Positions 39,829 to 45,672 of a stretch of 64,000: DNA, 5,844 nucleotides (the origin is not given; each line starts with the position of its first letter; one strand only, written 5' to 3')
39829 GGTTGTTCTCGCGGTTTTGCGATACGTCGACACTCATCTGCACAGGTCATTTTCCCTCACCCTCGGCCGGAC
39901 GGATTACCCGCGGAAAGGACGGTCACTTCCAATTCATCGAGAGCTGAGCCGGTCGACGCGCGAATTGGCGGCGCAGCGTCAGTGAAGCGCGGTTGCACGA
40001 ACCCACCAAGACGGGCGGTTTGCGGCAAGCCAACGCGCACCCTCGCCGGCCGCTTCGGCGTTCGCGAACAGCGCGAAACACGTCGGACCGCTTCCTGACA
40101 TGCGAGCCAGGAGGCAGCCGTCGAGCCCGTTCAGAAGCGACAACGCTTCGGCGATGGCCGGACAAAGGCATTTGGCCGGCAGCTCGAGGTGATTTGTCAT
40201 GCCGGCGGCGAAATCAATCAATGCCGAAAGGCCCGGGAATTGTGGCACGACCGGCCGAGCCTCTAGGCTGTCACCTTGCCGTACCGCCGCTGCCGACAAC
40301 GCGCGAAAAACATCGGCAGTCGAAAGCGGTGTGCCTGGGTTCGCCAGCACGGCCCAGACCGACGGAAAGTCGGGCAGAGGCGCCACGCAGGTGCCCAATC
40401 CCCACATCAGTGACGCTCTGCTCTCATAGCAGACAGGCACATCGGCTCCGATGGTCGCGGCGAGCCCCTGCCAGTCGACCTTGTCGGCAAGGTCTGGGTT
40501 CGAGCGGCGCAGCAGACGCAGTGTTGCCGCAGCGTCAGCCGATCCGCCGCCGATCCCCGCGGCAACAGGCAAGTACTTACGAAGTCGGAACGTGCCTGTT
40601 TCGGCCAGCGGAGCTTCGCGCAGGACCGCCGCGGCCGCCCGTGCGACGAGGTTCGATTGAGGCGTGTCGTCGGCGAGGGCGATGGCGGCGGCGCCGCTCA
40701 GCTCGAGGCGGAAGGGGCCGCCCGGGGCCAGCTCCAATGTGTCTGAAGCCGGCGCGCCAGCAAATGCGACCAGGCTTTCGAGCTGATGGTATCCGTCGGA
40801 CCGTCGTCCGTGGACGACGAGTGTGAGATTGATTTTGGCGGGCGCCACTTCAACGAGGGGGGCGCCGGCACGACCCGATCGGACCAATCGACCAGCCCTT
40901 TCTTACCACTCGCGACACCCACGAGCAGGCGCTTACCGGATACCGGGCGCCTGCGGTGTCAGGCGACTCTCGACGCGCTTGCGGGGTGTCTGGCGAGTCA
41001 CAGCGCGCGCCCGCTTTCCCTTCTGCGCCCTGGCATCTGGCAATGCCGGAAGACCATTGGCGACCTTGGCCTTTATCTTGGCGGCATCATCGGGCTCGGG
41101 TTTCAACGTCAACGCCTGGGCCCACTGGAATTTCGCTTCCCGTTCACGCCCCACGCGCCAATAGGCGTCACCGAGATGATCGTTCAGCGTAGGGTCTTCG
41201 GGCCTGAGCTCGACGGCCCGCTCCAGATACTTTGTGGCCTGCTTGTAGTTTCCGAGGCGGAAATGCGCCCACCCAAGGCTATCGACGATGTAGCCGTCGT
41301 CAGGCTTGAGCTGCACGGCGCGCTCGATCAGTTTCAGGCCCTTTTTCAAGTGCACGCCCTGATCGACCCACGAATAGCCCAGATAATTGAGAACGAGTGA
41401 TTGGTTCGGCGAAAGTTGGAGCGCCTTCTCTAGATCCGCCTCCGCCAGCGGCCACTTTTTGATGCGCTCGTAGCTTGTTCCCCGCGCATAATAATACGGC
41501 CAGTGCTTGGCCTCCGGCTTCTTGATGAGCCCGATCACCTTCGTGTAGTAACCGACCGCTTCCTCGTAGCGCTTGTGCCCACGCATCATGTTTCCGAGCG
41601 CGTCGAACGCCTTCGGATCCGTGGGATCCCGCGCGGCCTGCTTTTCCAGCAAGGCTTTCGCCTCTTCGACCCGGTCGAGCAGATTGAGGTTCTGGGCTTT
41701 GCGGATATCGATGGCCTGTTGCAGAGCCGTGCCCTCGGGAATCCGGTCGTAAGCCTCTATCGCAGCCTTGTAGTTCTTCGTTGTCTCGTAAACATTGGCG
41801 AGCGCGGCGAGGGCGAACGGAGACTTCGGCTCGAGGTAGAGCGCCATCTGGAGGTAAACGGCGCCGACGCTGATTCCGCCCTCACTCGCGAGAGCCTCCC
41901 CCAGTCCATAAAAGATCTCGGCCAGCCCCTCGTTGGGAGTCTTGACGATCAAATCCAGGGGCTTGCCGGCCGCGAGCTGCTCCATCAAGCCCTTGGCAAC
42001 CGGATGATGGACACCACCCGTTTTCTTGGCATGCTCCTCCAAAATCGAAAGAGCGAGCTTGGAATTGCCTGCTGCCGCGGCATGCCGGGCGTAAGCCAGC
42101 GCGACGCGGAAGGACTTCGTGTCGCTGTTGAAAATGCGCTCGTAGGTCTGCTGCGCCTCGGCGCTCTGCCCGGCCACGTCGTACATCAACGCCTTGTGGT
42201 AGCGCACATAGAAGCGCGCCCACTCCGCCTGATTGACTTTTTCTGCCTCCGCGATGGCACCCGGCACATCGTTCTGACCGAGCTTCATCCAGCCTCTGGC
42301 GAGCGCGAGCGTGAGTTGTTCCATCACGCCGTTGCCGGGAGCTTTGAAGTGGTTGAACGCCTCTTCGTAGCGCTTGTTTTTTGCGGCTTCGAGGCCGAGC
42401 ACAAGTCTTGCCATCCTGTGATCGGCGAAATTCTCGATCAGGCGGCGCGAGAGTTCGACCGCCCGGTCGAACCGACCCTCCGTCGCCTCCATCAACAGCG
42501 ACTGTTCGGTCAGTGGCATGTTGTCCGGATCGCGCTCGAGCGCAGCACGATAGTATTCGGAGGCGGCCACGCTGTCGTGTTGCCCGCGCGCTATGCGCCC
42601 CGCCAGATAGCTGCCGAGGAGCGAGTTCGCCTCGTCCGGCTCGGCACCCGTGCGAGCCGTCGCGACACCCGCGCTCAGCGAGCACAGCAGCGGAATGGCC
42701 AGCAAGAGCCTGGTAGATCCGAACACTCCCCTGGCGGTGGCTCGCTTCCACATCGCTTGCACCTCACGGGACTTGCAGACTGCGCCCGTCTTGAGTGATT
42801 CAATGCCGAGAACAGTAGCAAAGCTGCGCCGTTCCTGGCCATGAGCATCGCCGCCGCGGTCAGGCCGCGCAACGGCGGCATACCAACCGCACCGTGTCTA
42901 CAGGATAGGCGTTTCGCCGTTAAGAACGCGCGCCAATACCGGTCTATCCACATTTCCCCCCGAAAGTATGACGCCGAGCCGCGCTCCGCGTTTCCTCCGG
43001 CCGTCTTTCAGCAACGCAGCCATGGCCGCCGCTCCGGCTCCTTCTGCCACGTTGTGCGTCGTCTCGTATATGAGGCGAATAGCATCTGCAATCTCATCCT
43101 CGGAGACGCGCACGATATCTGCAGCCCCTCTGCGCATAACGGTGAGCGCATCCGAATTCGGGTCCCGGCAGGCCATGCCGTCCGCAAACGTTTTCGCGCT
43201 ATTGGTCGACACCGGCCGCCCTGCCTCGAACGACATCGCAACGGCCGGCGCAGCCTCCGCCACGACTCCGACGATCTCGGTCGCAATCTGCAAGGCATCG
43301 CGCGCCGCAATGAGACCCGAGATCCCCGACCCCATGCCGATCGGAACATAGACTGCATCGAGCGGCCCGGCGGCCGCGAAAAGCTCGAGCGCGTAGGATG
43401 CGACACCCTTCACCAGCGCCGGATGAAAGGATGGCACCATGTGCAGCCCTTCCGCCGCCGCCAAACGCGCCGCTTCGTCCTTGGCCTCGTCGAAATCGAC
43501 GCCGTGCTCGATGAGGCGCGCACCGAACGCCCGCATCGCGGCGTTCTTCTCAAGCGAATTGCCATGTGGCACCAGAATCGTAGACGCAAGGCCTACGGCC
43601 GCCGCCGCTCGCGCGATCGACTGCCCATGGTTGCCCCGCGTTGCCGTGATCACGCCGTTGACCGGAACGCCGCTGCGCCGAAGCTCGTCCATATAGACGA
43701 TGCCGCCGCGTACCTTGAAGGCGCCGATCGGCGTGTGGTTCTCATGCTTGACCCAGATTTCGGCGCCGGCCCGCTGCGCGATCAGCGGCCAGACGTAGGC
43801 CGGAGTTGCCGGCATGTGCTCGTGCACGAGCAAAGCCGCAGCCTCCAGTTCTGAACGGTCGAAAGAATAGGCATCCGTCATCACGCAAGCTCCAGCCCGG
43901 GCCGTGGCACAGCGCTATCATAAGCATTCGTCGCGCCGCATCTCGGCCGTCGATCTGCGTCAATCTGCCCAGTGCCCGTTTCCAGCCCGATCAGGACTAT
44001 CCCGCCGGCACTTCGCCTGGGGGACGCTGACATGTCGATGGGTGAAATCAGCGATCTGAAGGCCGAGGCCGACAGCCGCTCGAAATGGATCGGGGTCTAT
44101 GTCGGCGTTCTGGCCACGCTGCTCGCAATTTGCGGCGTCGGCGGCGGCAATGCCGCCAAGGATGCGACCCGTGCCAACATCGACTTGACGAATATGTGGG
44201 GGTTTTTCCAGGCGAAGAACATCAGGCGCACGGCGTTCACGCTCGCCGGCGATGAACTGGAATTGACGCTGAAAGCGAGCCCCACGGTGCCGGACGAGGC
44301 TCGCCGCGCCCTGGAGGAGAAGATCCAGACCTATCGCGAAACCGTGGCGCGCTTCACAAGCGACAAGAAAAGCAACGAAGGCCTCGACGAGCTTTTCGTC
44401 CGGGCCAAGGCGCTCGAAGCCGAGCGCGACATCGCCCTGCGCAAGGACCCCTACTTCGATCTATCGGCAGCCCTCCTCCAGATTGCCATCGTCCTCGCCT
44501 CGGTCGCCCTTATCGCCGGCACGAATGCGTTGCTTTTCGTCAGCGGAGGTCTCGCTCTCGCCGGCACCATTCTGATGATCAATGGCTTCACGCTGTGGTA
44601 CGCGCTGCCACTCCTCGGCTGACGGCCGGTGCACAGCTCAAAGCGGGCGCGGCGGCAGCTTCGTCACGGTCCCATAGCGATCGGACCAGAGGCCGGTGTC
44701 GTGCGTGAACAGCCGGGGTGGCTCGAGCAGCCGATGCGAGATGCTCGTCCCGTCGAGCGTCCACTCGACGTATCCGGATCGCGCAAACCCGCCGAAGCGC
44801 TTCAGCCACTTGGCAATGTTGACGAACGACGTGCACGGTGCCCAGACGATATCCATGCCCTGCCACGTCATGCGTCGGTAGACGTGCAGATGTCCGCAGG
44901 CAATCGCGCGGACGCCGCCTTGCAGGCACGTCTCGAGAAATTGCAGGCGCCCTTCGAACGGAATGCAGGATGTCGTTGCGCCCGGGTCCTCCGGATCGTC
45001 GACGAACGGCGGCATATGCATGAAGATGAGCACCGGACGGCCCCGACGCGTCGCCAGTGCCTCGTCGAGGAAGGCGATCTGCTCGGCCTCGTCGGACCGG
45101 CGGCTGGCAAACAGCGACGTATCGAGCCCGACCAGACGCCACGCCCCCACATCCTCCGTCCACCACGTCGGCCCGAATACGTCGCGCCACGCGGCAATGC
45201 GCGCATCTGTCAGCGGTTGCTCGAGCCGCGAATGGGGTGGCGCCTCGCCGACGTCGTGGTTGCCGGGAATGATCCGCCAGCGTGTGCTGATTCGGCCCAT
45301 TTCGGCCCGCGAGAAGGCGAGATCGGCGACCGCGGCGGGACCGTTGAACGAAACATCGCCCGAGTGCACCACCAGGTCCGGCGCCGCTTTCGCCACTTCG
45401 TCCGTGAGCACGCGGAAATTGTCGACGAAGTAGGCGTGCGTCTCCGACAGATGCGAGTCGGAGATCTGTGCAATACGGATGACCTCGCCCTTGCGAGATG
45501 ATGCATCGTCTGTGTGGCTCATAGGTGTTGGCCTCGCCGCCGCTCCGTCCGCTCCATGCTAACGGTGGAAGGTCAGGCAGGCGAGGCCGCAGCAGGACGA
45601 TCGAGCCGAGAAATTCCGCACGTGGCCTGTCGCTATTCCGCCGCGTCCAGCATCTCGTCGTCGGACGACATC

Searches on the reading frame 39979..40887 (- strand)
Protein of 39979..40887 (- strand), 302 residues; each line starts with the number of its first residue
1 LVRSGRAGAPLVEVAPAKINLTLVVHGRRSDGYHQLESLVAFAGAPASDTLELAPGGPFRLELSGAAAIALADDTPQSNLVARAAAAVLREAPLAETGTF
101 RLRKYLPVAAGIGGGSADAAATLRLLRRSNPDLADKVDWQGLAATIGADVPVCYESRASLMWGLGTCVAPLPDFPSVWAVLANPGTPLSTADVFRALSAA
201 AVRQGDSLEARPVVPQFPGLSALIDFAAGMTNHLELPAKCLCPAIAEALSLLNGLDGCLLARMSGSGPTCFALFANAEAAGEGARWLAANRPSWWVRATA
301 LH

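Call 29: search_protein_families(library=pfam, proteins=[window:39979-40887:-], max_evalue=0.00001)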
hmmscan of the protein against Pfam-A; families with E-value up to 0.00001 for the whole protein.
window:39979-40887:- (302 aa): 2 families
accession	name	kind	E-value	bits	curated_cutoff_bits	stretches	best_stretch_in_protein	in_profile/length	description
PF08544.19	GHMP_kinases_C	-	1.9e-13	51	21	1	224-283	11-75/85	GHMP kinases C terminal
PF00288.32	GHMP_kinases_N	-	6.6e-09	36.3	22.3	1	79-154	1-84/87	GHMP kinases N terminal domain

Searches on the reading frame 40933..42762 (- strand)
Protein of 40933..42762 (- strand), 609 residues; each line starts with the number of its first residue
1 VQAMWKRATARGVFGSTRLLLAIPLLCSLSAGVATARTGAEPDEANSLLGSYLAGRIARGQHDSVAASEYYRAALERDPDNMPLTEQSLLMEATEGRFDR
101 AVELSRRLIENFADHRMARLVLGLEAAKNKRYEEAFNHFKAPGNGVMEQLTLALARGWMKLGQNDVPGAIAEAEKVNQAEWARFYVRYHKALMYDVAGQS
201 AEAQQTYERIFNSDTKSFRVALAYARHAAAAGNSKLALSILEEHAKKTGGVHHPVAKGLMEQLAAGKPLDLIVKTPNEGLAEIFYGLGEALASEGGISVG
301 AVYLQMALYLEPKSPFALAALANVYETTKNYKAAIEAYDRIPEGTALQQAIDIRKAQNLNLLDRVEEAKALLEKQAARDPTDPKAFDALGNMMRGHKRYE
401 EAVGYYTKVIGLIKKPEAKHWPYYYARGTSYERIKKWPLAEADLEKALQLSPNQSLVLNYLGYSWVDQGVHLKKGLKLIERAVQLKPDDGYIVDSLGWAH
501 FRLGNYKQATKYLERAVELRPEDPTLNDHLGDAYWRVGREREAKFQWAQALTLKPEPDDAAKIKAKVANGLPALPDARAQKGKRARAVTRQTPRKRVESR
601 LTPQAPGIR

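Call 29: search_protein_families(library=pfam, proteins=[window:40933-42762:-], max_evalue=0.00001)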
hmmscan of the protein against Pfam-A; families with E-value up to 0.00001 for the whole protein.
window:40933-42762:- (609 aa): 16 families
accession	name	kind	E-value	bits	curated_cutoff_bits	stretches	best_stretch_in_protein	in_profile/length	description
PF07719.23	TPR_2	-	1.6e-30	103.1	27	1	496-523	7-34/34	Tetratricopeptide repeat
PF00515.34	TPR_1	-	6.3e-26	89.5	27.8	1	496-523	7-34/34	Tetratricopeptide repeat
PF13181.12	TPR_8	-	4.8e-22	76.6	25.7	0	496-523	7-34/34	Tetratricopeptide repeat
PF13428.12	TPR_14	-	7.3e-22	76.1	23.5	0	495-526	6-37/44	Tetratricopeptide repeat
PF13432.12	TPR_16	-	1.2e-19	70.8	32.7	0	496-550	3-56/65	Tetratricopeptide repeat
PF23914.1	TPR_CcmH_CycH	-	3e-17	63.3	42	0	307-415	42-153/158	Cytochrome c-type biogenesis protein H TPR domain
PF14559.12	TPR_19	-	1.7e-16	60.7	25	0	503-566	4-67/68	Tetratricopeptide repeat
PF13431.12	TPR_17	-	1.2e-14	53.7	24.4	0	304-335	2-33/34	Tetratricopeptide repeat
PF13424.12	TPR_12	-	3.2e-13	50.1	30.1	0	499-553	12-74/77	Tetratricopeptide repeat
PF13371.12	TPR_9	-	9e-13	48.5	35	1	471-525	10-64/73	Tetratricopeptide repeat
PF12895.13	ANAPC3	-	6.8e-11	42.7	27.2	0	476-524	9-56/82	Anaphase-promoting complex, cyclosome, subunit 3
PF13176.12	TPR_7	-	4.4e-10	39.3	27.9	0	495-524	4-35/36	Tetratricopeptide repeat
PF13174.12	TPR_6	-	1.9e-09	38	26.3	0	496-522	6-32/33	Tetratricopeptide repeat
PF24575.1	TPR_Slam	-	3.2e-07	31.2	35.2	0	93-139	58-104/104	Surface lipoprotein assembly modifier, N-terminal TPR repeats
PF13414.12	TPR_11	-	1.1e-06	28.6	26.8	1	499-538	3-42/42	TPR repeat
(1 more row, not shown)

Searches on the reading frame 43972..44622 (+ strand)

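Call 29: search_protein_families(library=pfam, proteins=[window:43972-44622:+], max_evalue=0.00001)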
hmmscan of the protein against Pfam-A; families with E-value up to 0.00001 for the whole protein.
window:43972-44622:+ (216 aa): 1 family
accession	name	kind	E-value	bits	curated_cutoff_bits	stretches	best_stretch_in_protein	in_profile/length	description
PF14235.11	DUF4337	-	6.5e-43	147.1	27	1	38-206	2-161/161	Domain of unknown function (DUF4337)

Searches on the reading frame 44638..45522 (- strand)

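Call 29: search_protein_families(library=pfam, proteins=[window:44638-45522:-], max_evalue=0.00001)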
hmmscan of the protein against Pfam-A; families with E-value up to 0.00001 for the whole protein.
window:44638-45522:- (294 aa): 2 families
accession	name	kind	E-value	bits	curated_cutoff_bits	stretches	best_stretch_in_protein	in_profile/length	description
PF00149.33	Metallophos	-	2.1e-13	51.6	21.5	1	15-215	1-191/191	Calcineurin-like phosphoesterase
PF12850.12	Metallophos_2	-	4.9e-06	27.1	27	0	16-219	2-123/154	Calcineurin-like phosphoesterase superfamily domain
